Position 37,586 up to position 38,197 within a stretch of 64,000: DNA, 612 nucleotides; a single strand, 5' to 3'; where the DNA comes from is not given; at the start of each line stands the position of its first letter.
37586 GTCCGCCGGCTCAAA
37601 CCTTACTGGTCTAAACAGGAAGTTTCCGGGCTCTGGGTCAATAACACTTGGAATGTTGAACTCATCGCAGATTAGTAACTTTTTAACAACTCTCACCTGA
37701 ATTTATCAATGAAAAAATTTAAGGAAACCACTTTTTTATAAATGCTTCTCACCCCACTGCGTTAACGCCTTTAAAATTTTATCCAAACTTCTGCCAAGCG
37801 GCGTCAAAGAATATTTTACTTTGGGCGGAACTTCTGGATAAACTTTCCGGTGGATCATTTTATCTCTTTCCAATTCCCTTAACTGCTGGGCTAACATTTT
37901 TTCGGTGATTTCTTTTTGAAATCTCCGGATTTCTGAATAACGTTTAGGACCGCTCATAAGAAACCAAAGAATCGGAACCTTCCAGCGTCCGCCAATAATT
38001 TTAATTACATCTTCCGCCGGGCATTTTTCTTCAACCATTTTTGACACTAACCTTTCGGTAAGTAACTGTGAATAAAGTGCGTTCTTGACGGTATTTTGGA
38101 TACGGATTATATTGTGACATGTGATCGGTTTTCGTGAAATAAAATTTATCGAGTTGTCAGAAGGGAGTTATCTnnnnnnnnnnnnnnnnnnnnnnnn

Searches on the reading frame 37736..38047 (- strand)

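Call 61: search_protein_families(library=pfam, max_evalue=0.00001, proteins=[window:37736-38047:-])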
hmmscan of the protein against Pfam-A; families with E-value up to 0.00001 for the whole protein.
window:37736-38047:- (103 aa): 1 family
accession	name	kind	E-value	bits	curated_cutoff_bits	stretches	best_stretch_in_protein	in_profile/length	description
PF01638.23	HxlR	-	4.6e-34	116.6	20.8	1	17-102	1-86/91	HxlR-like helix-turn-helix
